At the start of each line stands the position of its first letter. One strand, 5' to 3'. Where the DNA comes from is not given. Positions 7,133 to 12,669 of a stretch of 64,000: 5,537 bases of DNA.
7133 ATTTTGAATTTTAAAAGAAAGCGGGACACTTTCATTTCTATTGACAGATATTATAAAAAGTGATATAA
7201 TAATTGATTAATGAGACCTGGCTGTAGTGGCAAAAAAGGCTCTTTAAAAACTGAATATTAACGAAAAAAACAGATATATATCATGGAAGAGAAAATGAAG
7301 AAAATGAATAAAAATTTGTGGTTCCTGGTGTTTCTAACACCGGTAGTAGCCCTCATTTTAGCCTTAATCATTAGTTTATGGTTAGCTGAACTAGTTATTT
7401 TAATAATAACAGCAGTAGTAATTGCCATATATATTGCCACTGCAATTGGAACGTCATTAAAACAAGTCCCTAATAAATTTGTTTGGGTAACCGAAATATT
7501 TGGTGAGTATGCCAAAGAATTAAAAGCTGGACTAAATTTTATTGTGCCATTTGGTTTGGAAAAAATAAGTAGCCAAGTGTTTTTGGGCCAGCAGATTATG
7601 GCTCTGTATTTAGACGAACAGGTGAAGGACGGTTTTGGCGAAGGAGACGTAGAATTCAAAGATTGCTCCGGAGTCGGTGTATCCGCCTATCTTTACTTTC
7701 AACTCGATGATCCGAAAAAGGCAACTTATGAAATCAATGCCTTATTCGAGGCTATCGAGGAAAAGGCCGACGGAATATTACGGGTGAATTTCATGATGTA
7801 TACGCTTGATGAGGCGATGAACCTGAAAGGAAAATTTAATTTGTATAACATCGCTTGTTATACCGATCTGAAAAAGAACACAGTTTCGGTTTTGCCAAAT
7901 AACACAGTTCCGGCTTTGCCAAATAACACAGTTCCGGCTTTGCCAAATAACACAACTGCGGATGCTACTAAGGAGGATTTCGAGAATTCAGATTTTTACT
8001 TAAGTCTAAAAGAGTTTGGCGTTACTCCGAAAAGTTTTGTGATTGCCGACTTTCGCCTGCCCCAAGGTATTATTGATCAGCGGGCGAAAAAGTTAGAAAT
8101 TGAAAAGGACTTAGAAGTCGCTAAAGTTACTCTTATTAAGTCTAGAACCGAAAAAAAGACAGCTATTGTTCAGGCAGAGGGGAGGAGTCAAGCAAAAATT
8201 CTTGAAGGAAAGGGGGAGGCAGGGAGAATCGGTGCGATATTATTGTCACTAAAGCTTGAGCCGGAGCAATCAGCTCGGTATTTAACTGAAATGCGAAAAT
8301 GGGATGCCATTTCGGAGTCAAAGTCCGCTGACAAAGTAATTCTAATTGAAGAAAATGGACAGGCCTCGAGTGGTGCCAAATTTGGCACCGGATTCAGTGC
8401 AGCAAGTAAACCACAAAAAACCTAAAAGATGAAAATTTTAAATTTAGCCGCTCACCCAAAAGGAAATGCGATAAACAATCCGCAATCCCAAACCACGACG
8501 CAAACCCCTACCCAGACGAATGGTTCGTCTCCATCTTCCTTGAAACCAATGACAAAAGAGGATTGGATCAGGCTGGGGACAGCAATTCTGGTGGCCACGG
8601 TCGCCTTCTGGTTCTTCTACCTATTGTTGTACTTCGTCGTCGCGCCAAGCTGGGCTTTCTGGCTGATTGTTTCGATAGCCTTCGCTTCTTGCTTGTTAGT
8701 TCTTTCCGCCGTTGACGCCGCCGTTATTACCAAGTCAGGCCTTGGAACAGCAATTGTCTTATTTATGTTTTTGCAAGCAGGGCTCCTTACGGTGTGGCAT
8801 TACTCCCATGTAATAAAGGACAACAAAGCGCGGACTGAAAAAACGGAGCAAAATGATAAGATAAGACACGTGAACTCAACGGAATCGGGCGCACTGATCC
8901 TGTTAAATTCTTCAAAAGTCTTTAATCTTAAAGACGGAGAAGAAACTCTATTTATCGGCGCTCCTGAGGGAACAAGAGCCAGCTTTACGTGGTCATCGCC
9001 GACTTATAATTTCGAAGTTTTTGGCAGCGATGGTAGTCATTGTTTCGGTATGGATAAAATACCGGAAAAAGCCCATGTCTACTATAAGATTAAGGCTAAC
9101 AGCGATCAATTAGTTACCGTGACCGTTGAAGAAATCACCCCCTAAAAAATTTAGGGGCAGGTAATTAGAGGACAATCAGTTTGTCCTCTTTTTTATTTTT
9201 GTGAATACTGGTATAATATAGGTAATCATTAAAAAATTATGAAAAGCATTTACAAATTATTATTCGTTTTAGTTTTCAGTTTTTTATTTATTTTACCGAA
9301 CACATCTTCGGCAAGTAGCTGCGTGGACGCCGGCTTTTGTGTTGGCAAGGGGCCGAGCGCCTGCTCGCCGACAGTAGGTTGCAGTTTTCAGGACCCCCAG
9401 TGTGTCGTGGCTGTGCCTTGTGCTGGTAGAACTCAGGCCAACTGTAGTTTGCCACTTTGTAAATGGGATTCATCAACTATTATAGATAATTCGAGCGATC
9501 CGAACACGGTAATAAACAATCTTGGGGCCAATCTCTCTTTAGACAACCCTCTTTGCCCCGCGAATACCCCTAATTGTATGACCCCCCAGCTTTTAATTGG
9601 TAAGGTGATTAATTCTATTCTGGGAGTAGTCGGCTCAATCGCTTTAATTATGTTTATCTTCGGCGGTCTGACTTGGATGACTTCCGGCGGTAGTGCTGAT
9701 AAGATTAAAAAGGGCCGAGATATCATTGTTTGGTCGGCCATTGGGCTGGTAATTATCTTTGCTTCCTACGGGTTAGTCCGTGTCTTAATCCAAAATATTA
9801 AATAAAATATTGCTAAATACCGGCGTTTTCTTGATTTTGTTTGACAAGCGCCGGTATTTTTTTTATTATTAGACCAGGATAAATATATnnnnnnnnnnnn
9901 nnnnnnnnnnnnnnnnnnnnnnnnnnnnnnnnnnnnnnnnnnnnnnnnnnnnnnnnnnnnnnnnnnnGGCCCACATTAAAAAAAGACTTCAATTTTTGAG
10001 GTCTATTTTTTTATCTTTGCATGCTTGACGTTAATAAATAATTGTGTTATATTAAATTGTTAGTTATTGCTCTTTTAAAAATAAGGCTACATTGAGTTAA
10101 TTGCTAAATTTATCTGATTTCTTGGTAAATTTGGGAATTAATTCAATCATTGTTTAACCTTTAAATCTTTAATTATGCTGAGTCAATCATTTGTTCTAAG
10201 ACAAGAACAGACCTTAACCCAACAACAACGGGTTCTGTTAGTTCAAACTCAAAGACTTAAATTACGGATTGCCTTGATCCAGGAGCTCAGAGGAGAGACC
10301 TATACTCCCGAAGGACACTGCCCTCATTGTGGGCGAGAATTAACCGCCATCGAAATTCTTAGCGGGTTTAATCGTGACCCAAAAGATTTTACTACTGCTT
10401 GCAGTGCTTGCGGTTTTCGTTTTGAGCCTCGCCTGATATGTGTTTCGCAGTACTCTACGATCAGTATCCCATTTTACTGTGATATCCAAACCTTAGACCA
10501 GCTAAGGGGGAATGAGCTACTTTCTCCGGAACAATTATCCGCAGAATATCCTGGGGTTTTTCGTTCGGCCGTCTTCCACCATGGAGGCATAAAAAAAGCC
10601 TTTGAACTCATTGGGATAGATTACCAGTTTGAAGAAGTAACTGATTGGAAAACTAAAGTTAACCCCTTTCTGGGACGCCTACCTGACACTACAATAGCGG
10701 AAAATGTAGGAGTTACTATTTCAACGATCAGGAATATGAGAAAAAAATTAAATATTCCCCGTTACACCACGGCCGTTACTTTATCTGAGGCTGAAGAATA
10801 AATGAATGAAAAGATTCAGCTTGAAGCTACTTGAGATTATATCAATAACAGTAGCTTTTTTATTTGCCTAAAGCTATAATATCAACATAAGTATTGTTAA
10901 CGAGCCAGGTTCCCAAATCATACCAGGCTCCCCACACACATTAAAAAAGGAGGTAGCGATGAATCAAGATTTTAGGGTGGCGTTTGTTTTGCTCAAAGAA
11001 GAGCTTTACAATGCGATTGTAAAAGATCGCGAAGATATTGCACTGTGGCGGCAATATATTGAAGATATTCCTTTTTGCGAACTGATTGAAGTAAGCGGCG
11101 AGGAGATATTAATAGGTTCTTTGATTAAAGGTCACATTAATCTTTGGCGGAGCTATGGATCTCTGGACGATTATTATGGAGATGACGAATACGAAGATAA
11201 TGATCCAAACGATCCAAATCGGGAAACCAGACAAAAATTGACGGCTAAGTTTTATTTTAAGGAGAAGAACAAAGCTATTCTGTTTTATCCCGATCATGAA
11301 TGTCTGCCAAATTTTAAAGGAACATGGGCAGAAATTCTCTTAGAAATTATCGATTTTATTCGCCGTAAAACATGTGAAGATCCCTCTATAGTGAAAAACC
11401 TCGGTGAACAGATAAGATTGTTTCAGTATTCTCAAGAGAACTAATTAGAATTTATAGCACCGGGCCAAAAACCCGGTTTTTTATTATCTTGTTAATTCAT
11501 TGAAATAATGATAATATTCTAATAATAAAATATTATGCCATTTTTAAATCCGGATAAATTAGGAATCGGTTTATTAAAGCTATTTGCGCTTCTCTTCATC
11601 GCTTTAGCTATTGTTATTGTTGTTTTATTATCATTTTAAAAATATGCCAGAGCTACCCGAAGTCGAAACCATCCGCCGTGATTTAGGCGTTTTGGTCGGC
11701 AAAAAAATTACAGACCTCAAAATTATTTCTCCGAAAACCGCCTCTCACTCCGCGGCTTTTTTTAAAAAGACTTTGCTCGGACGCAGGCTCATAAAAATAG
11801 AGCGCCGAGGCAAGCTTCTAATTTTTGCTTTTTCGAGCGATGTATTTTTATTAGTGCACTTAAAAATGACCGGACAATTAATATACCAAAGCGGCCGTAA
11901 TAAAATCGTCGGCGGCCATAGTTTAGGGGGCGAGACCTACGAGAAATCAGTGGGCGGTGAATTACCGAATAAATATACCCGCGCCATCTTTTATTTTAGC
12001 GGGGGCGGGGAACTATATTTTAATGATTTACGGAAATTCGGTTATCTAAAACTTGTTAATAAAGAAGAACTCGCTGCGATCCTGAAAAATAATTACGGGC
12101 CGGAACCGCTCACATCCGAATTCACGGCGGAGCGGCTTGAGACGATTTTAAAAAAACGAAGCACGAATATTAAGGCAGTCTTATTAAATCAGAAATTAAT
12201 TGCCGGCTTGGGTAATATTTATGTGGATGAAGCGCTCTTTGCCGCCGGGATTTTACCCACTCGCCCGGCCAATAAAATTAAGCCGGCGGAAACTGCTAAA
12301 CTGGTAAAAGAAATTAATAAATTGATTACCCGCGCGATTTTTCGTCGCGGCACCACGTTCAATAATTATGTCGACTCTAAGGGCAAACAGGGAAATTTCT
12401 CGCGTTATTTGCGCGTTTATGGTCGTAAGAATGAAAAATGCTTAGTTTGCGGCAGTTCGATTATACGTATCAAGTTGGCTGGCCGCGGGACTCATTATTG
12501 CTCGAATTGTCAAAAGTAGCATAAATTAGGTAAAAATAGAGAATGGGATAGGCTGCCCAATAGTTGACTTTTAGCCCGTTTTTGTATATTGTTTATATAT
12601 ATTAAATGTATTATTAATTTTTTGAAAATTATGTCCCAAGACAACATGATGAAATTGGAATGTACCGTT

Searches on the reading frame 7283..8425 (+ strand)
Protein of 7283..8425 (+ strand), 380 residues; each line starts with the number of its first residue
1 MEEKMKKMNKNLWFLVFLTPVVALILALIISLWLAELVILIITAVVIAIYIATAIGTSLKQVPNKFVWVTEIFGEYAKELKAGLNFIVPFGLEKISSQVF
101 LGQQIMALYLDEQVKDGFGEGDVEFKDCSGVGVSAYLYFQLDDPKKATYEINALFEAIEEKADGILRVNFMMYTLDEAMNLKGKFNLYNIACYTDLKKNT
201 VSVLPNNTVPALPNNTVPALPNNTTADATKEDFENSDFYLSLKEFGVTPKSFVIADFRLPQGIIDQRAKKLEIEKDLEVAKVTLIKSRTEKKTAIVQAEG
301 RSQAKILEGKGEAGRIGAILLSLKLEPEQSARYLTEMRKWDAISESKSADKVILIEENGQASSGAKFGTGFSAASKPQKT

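Call 103: search_protein_families(library=pfam, proteins=[window:7283-8425:+], max_evalue=0.001)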
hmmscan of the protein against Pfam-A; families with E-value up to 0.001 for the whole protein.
window:7283-8425:+ (380 aa): 1 family
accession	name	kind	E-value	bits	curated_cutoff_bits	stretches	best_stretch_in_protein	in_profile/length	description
PF01145.31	Band_7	-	2.2e-09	38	23.6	1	61-266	2-154/176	SPFH domain / Band 7 family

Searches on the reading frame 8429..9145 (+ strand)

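Call 103: search_protein_families(library=pfam, proteins=[window:8429-9145:+], max_evalue=0.001)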
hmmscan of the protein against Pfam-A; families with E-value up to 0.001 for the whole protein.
window:8429-9145:+ (238 aa): 1 family
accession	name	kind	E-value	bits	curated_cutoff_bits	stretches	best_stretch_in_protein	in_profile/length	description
PF14965.11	BRI3BP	-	0.00043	20.3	27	1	41-126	67-154/179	Negative regulator of p53/TP53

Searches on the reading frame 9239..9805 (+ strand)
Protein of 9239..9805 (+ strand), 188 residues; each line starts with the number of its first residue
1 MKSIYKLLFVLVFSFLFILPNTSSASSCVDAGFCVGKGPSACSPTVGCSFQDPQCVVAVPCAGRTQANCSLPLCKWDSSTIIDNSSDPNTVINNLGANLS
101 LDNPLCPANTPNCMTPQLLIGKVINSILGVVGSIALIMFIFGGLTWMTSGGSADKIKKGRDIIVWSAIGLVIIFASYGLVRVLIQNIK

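Call 103: search_protein_families(library=pfam, proteins=[window:9239-9805:+], max_evalue=0.001)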
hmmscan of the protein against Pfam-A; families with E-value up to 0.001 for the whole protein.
window:9239-9805:+ (188 aa): 2 families
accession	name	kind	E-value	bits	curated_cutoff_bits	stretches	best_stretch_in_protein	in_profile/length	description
PF18895.5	T4SS_pilin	-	1.3e-09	38.4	26.6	1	117-183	6-71/71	Type IV secretion system pilin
PF04956.18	TrbC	-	3.7e-05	24.3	27.9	1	117-181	38-96/98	TrbC/VIRB2 pilin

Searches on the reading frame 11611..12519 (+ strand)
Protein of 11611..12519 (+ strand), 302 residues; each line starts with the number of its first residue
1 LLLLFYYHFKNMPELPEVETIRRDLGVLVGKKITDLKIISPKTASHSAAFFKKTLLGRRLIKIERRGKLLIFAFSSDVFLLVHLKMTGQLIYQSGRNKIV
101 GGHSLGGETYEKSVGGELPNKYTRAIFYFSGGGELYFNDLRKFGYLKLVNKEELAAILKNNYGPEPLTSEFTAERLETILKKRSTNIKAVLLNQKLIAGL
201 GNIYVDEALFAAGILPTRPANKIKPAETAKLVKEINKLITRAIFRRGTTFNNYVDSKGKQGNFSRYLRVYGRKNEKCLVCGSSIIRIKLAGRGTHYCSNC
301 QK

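Call 103: search_protein_families(library=pfam, proteins=[window:11611-12519:+], max_evalue=0.001)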
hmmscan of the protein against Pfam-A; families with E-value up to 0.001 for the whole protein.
window:11611-12519:+ (302 aa): 4 families
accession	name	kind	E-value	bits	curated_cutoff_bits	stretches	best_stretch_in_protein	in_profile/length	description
PF01149.29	Fapy_DNA_glyco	-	5.2e-29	101.7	25.5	1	12-145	1-116/117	Formamidopyrimidine-DNA glycosylase N-terminal domain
PF06831.19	H2TH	-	8.3e-26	90.3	34.7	1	163-249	2-88/93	Formamidopyrimidine-DNA glycosylase H2TH domain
PF06827.20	zf-FPG_IleRS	-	2.8e-09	37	21.3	1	275-302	2-29/30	Zinc finger found in FPG and IleRS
PF05833.16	NFACT_N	-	0.00091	18.6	31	0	166-257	170-257/456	NFACT N-terminal and middle domains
